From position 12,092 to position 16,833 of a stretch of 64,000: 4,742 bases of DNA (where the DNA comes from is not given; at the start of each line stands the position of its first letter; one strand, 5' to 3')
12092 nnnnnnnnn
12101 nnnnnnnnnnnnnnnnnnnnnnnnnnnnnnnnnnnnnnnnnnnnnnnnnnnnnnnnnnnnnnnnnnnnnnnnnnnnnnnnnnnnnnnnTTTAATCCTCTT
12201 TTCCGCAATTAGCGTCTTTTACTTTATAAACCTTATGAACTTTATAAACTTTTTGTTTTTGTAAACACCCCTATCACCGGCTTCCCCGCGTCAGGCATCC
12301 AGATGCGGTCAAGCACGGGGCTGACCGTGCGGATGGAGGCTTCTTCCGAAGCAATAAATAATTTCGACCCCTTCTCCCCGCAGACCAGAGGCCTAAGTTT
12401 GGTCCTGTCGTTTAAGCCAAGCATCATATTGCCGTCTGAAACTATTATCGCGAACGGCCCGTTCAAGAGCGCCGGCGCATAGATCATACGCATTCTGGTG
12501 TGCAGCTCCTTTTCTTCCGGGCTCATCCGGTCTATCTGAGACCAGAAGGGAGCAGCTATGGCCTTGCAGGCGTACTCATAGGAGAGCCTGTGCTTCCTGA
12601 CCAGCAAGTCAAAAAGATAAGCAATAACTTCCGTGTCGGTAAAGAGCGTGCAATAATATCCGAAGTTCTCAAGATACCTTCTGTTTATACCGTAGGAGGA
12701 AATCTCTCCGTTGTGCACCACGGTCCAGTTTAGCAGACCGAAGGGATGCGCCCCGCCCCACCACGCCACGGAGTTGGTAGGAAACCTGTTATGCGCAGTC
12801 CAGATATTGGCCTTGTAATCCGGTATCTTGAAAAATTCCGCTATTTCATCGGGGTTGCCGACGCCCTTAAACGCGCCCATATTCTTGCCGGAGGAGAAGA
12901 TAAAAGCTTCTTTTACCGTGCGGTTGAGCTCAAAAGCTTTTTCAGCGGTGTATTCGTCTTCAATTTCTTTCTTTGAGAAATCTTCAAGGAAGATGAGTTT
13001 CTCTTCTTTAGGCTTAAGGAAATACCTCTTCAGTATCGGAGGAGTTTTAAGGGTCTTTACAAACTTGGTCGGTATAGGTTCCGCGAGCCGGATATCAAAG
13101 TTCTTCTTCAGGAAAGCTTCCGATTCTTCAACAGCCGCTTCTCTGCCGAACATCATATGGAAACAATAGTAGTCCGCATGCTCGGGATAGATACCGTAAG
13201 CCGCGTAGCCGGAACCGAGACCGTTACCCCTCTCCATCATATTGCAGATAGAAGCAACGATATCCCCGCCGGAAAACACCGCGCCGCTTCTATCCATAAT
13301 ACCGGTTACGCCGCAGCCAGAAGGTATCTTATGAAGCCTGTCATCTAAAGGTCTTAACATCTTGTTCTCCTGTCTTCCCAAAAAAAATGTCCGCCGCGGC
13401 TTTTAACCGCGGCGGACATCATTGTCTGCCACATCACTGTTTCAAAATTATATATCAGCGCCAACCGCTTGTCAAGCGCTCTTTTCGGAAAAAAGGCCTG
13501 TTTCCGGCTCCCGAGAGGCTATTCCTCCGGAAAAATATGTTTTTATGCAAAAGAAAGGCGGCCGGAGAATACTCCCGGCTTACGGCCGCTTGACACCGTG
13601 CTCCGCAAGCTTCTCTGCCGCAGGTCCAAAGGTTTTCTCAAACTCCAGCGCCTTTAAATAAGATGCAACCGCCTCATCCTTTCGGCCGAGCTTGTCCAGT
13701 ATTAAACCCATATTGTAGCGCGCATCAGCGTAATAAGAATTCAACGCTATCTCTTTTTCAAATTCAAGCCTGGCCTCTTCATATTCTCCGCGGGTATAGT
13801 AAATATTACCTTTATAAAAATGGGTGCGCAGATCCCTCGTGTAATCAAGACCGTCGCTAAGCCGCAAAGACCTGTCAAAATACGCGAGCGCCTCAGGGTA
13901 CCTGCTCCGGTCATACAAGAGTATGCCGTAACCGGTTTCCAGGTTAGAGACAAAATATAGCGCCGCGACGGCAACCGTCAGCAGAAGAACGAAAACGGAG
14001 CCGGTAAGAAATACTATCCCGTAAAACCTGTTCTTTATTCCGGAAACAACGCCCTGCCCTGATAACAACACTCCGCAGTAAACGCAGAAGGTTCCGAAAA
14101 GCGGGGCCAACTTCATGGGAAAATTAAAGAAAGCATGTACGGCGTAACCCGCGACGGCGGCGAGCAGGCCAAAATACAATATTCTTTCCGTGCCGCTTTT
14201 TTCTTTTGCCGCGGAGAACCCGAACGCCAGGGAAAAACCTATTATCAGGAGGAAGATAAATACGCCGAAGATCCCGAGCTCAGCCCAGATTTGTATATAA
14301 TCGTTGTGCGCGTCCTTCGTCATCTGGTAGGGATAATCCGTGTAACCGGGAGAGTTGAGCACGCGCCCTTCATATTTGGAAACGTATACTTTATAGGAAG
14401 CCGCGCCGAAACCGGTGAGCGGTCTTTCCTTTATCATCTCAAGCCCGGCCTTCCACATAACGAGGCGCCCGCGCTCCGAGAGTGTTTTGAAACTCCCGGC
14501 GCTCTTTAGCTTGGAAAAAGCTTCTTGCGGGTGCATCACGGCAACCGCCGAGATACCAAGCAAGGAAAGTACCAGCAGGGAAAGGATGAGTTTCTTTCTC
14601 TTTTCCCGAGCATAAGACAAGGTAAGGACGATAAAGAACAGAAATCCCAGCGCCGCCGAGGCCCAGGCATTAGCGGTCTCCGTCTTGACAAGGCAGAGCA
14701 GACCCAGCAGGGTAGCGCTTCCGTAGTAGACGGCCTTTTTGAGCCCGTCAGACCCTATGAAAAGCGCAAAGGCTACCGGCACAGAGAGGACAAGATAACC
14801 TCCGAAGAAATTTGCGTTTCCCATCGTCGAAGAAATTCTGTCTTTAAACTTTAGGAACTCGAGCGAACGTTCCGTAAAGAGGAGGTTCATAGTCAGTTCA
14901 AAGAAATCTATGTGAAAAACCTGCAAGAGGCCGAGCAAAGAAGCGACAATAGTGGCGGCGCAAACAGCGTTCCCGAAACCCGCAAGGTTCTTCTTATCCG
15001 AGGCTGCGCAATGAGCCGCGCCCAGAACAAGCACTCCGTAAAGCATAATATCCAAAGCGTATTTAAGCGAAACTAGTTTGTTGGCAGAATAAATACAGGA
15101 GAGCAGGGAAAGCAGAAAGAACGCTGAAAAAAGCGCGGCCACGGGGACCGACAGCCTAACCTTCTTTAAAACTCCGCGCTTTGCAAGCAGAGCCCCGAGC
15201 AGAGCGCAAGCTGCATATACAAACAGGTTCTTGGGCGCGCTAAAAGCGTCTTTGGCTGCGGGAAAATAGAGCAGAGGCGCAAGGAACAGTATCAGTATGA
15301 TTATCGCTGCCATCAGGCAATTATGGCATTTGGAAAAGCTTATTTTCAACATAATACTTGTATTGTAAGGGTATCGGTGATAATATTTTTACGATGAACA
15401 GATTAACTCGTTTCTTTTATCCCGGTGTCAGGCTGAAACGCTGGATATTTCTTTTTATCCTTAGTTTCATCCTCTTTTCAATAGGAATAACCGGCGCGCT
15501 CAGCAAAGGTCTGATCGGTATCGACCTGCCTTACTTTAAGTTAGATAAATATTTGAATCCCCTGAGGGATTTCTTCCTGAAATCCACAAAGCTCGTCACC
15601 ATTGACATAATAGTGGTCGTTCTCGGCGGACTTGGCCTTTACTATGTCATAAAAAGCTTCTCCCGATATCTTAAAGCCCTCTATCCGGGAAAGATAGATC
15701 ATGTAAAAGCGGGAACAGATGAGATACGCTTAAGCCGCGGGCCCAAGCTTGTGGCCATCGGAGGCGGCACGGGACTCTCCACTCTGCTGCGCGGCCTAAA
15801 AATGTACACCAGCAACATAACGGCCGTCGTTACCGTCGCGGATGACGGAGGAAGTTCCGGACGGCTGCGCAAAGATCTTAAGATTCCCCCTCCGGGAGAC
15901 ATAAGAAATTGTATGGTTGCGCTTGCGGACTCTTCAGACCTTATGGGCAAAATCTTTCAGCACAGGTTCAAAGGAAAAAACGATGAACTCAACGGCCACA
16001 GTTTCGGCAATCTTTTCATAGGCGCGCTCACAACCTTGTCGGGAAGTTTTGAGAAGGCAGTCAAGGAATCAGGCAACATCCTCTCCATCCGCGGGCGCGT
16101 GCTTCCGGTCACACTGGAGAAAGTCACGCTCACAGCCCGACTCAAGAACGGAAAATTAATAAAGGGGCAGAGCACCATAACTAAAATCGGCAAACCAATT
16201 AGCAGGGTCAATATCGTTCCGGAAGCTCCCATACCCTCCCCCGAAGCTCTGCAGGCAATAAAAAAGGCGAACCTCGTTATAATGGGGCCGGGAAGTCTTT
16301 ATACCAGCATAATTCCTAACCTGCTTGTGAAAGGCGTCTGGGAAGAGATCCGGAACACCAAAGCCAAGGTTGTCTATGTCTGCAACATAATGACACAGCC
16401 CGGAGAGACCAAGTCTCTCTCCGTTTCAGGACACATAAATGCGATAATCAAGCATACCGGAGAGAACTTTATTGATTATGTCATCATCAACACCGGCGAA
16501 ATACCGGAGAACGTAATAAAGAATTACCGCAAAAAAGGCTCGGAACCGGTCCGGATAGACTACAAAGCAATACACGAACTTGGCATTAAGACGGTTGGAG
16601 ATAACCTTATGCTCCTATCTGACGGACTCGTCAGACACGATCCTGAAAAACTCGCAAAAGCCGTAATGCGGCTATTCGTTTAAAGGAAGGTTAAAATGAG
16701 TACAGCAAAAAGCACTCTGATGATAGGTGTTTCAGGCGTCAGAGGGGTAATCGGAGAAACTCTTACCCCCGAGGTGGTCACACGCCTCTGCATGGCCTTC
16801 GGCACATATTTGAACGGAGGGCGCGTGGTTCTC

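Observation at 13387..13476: Consensus promoter followed at about +20 by a perfect 13-bp GC hairpin and U8, directly upstream of the glutamate-synthase operon SD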

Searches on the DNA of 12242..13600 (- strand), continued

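Call 58: search_with_rna_model(model_id=R2, source=L001, start=2880, end=3000, max_evalue=10, filters=off, show_alignments=2)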
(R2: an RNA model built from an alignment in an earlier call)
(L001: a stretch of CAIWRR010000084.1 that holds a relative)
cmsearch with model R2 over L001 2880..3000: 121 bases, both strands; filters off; matches with E-value up to 10: 10.
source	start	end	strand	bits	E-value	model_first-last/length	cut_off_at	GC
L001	2913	2950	+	10.6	0.0031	1-43/43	no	0.42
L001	2921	2951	-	-2.2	2.6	1-43/43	no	0.52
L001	2955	2963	+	-3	4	1-43/43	no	0.44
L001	2892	2896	-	-3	4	32-36/43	no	0.8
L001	2897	2901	-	-3.7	6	32-36/43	no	0.6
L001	2902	2907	-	-4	6.9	1-43/43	no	0.17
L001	2960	2962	-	-4.1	7.3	34-36/43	no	1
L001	2965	2967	+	-4.1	7.3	34-36/43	no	1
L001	2967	2982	-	-4.1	7.4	1-43/43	no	0.25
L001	2883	2888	-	-4.4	8.7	1-43/43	no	0.5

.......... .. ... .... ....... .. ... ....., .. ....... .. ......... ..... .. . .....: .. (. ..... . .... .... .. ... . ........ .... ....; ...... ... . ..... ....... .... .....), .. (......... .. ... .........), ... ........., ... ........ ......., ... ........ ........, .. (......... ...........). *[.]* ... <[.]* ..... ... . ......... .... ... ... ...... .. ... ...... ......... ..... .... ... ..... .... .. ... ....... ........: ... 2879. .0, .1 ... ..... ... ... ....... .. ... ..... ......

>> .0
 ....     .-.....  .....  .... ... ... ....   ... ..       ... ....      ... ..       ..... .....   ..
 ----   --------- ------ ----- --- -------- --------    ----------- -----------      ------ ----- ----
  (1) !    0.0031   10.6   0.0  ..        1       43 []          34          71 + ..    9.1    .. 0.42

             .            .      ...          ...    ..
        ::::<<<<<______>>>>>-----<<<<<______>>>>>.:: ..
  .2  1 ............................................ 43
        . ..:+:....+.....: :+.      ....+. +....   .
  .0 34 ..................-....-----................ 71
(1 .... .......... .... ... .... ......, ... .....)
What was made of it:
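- L001 scores 10.6 bits (call 58).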

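Call 67: search_with_rna_model(model_id=R2, sources=[L001, L002, L003, L004, L005, L006, L007, L008, L009, L010, L011, L012, L013, L014, L015, L016, L017, L018, L019, L020, L021, L022, L023, L024, L025, L026, L027, L028, L029, L030, L031, L032, L033, L034, L035, L036, L037, L038, L039, L040, L041, L042, L043, L044, L045, L046, L047, L048, L049, L050, L051, L052, L053, L054, L055, L056, L057, L058, L059, L060, L061, L062, L063, L064, L065, L066, L067, L068, L069, L070, L071, L072, L073, L074, L075, L076, L077, L078, L079, L080], max_evalue=2)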
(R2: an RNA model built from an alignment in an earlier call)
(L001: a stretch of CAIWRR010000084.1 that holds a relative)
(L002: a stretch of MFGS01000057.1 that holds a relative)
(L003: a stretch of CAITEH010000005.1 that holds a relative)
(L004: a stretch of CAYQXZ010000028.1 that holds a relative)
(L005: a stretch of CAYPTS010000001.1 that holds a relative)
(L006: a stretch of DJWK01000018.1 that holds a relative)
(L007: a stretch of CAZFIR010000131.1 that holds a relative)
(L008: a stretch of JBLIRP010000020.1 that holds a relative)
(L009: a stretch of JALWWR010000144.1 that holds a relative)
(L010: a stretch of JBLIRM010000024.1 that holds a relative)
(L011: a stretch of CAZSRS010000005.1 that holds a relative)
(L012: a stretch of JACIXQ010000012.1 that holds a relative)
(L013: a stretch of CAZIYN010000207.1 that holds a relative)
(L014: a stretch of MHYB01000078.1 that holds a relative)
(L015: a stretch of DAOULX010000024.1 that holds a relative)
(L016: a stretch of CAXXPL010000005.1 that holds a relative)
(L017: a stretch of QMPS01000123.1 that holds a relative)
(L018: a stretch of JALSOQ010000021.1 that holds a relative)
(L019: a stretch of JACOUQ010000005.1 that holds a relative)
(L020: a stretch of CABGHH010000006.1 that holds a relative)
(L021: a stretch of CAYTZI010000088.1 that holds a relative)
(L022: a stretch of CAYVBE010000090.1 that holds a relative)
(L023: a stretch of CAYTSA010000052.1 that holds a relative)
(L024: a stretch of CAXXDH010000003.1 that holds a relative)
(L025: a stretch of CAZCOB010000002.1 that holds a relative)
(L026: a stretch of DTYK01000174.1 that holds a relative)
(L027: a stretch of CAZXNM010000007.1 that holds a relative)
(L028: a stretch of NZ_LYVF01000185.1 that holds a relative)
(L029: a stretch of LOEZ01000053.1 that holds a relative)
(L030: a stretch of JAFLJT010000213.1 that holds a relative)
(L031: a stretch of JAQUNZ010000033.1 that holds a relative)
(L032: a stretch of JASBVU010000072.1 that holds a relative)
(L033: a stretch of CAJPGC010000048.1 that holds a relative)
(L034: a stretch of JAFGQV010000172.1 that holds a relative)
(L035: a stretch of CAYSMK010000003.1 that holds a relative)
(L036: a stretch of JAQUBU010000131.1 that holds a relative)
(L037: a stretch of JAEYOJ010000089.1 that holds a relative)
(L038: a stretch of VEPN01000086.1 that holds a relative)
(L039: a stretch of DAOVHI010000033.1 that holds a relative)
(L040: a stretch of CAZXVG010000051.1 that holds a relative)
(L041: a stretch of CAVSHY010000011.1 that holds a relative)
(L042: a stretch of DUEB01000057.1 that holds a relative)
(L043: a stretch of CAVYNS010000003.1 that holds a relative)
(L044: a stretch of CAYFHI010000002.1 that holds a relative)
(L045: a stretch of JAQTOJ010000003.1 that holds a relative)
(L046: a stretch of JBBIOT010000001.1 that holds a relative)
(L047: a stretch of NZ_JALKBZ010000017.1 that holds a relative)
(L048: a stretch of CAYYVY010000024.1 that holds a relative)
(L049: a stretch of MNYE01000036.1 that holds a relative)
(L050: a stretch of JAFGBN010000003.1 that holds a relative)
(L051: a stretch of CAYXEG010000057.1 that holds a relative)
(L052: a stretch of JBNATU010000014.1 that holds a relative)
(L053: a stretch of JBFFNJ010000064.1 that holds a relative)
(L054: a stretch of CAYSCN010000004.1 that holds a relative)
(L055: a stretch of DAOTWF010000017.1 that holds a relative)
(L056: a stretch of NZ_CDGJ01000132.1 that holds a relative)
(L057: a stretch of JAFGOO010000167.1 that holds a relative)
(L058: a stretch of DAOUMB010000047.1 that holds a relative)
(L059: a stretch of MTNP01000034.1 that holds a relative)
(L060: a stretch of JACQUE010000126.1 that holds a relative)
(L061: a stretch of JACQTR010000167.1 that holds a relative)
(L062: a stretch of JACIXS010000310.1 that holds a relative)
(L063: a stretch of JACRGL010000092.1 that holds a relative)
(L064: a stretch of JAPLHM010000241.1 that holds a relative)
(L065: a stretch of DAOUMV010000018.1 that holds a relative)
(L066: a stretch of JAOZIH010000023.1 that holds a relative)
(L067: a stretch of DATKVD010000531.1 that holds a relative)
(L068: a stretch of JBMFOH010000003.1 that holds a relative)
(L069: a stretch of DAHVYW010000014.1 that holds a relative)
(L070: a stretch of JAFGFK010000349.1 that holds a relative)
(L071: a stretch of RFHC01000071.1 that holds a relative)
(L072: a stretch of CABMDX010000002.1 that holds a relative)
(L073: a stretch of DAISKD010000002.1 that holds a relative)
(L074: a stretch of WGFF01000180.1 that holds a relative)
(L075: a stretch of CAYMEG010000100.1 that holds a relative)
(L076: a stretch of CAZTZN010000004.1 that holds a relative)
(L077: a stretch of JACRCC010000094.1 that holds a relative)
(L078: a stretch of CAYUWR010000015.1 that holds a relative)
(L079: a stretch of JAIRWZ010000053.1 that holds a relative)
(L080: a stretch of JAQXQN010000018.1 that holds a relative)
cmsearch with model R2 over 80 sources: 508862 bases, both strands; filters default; matches with E-value up to 2: 17.
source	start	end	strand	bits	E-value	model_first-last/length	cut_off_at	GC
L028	2836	2877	+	40.1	2.1e-06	1-43/43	no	0.6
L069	1299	1348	+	36.3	1.5e-05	1-43/43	no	0.5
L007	2897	2939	+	36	1.8e-05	1-43/43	no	0.51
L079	1386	1431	+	34.8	3.5e-05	1-43/43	no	0.54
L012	2884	2925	+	33.8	5.8e-05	1-43/43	no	0.57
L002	2736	2772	+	23.4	0.015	1-43/43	no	0.41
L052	375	422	+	19.6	0.11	1-43/43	no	0.62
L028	1335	1376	+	19.5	0.11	1-43/43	no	0.71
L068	130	179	+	19.1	0.14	1-43/43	no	0.54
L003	2895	2935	+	18.2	0.23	1-43/43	no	0.34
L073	3381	3427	-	16.5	0.55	1-43/43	no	0.51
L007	1122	1164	+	15.8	0.82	1-43/43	no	0.53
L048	2823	2871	+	15.5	0.95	1-43/43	no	0.57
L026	3852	3888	-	15.5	0.96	1-43/43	no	0.59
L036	547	584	+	15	1.2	1-43/43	no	0.5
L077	350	401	+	14.4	1.7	1-43/43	no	0.58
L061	1895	1926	-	14.1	2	1-43/43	no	0.56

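Call 68: search_with_rna_model(model_id=R2, sources=[L081, L082, L083, L084, L085, L086, L087, L088, L089, L090, L091, L092, L093, L094, L095, L096, L097, L098, L099, L100, L101, L102, L103, L104, L105, L106, L107, L108, L109, L110, L111, L112, L113, L114, L115, L116, L117, L118, L119, L120, L121, L122, L123, L124, L125, L126, L127, L128, L129, L130, L131, L132, L133, L134, L135, L136, L137, L138, L139, L140, L141, L142, L143, L144, L145, L146, L147, L148, L149, L150, L151, L152, L153, L154, L155, L156, L157, L158, L159, L160], max_evalue=2)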
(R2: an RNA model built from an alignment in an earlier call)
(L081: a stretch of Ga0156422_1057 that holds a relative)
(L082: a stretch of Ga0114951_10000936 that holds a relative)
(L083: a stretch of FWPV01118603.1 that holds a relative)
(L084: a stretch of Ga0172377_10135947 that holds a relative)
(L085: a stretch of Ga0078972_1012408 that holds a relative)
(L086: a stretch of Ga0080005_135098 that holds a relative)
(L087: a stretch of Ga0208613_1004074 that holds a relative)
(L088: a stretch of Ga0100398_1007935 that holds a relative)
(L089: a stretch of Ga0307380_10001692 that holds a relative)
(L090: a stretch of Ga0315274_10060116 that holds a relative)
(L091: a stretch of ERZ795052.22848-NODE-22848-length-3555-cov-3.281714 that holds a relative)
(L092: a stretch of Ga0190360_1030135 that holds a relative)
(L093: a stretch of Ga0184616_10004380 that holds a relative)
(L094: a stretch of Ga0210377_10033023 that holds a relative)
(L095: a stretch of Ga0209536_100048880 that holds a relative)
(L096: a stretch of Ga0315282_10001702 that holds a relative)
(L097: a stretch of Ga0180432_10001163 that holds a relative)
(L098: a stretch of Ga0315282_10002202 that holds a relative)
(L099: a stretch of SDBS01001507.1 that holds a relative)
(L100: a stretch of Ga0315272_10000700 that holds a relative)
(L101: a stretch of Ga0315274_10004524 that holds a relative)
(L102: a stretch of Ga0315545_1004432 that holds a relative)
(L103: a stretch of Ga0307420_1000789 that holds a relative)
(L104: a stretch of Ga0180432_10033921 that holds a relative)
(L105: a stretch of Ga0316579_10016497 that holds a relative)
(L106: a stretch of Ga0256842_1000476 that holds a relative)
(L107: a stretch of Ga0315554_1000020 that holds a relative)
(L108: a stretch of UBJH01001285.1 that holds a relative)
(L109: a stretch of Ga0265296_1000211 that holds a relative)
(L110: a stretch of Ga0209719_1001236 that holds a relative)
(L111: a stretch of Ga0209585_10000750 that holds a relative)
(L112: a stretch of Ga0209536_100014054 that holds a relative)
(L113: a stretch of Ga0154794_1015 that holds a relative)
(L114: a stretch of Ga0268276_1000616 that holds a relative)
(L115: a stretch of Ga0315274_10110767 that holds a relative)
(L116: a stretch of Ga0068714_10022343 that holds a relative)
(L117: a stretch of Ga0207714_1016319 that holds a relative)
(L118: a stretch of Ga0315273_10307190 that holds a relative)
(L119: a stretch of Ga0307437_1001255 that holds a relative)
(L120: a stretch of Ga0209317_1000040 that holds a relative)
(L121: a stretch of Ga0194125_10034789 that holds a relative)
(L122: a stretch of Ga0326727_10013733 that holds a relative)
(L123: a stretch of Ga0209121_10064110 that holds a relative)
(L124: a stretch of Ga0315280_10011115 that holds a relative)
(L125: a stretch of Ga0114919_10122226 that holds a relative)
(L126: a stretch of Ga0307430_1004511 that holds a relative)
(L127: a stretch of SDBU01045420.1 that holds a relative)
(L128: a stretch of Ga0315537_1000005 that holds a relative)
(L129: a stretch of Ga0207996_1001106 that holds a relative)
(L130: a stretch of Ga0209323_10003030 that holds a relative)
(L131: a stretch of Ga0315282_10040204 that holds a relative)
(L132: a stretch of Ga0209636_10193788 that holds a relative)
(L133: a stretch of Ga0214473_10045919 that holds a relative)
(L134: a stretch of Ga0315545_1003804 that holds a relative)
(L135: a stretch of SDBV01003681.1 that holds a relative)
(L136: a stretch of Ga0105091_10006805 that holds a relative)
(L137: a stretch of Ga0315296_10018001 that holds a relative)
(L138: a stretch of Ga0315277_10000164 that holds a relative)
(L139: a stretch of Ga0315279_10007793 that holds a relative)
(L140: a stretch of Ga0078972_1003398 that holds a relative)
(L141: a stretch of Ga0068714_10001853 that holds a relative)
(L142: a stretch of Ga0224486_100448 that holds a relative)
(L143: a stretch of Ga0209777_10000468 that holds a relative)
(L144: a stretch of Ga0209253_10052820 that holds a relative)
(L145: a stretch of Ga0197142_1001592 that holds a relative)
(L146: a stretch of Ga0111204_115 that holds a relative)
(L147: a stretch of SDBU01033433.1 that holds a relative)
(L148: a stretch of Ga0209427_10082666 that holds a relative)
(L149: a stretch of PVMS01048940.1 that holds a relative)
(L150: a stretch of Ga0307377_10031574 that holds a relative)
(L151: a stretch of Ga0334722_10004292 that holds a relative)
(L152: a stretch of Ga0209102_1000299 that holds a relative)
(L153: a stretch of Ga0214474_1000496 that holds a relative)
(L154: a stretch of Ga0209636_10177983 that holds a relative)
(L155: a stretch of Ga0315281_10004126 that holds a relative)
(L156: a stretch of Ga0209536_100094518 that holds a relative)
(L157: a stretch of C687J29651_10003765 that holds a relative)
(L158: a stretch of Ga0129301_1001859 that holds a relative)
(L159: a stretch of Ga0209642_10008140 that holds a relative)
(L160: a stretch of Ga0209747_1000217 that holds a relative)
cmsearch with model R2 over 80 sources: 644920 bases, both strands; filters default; matches with E-value up to 2: 12.
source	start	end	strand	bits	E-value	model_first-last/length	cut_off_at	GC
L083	55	98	+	44.5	2.5e-07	1-43/43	no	0.48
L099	1719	1760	+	41.8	1.1e-06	1-43/43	no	0.38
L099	1798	1840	+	40.4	2.2e-06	1-43/43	no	0.42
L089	288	325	+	39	4.8e-06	1-43/43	no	0.45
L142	3832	3877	+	33.7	7.8e-05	1-43/43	no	0.59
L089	11127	11172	+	29.5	0.00071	1-43/43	no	0.43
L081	4400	4436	+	23.4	0.019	1-43/43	no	0.41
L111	2131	2181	+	20.2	0.1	1-43/43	no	0.71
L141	2537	2582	+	19.1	0.18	1-43/43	no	0.57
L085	5789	5824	+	18.8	0.21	1-43/43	no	0.36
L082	5785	5825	+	18.5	0.25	1-43/43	no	0.37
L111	8860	8921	-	18.4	0.26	1-43/43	no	0.76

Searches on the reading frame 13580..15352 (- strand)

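Call 8: search_protein_families(library=pfam, proteins=[window:13580-15352:-])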
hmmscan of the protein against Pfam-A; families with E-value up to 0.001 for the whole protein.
window:13580-15352:- (590 aa): 10 families
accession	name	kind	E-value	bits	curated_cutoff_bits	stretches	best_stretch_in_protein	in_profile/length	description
PF04932.20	Wzy_C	-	7.3e-23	81.4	31.7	1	213-368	2-149/149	O-Antigen ligase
PF00515.34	TPR_1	-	1.8e-15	56.5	27.8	1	542-573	1-32/34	Tetratricopeptide repeat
PF07719.23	TPR_2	-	6.6e-15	54.4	27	2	542-572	1-31/34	Tetratricopeptide repeat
PF13424.12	TPR_12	-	1.6e-11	44.7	30.1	1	470-536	4-73/77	Tetratricopeptide repeat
PF13414.12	TPR_11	-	1.1e-09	38.2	26.8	1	515-556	1-42/42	TPR repeat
PF13432.12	TPR_16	-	1.2e-09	38.8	32.7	1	514-570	3-59/65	Tetratricopeptide repeat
PF13374.12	TPR_10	-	5e-09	36.3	27.5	0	542-577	2-38/42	Tetratricopeptide repeat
PF13181.12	TPR_8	-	8e-09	35.4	25.7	1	542-572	1-31/34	Tetratricopeptide repeat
PF13431.12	TPR_17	-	7.6e-06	26.2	24.4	0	531-562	2-33/34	Tetratricopeptide repeat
PF13176.12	TPR_7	-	8.9e-05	22.7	27.9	0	546-570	3-27/36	Tetratricopeptide repeat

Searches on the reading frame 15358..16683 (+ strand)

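Call 8: search_protein_families(library=pfam, proteins=[window:15358-16683:+])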
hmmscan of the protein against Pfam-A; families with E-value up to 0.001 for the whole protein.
window:15358-16683:+ (441 aa): 1 family
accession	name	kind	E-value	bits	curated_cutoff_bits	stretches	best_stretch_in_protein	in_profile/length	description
PF01933.23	CofD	-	1.3e-115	386.1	30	1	132-418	2-290/290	2-phospho-L-lactate transferase CofD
